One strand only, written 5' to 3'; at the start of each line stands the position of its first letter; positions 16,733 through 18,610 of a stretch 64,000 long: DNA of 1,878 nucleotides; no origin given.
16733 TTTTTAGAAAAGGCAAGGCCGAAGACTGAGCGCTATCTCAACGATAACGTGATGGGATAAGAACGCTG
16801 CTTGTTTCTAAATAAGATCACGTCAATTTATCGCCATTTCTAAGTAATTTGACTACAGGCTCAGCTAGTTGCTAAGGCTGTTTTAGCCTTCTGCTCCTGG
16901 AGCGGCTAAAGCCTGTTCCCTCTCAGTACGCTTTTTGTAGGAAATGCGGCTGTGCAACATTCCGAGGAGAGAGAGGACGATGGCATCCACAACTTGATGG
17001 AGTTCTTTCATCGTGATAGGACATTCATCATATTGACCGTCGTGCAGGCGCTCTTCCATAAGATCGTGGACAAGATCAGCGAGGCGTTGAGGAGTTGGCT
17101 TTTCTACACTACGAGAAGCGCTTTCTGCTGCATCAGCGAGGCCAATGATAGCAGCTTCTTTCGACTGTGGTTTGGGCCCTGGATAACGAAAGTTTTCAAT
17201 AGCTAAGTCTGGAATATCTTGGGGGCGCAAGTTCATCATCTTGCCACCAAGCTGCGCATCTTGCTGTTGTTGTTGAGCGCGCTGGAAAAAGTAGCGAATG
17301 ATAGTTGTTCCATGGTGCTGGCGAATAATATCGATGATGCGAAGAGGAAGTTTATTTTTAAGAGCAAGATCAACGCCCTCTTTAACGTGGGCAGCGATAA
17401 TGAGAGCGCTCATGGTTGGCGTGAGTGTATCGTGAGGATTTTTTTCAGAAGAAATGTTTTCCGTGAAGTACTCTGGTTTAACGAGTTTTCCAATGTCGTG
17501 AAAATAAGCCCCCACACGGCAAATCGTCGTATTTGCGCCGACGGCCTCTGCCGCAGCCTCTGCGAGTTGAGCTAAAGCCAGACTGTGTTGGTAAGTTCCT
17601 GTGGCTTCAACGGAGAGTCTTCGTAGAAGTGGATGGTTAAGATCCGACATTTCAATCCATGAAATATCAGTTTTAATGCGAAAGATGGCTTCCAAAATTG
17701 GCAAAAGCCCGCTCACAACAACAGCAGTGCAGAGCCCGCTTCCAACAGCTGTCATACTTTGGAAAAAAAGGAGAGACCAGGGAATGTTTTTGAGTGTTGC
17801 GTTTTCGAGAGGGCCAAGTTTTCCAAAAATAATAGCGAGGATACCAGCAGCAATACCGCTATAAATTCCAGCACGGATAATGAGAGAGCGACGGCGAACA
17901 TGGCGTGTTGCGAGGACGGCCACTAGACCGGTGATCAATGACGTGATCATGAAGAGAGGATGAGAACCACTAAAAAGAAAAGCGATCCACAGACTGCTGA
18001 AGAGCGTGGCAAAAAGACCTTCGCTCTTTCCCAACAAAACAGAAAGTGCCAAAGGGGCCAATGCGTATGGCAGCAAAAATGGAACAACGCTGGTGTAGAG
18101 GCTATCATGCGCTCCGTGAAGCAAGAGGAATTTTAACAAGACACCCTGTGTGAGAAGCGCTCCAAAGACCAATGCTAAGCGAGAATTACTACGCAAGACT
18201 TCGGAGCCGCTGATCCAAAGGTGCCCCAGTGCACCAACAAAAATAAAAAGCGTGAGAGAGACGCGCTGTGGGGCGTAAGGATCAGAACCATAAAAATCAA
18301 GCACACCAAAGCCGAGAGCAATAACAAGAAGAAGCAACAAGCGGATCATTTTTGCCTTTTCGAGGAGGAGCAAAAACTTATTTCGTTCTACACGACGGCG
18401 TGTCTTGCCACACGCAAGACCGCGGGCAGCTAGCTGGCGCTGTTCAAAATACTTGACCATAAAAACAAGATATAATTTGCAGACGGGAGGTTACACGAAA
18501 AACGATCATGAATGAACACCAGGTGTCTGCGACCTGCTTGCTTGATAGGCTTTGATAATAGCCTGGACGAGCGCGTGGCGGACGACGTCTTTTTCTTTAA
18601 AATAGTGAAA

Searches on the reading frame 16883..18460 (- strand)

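Call 81: search_protein_families(library=pfam, proteins=[window:16883-18460:-], max_evalue=0.00001)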
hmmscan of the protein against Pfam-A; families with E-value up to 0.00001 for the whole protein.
window:16883-18460:- (525 aa): 2 families
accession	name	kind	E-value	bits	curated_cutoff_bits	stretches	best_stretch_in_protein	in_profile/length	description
PF07698.17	7TM-7TMR_HD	-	9.1e-18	65.3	29.4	1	84-264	25-190/190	7TM receptor with intracellular HD hydrolase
PF01966.28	HD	-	1.6e-17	64.3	22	1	289-445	1-113/116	HD domain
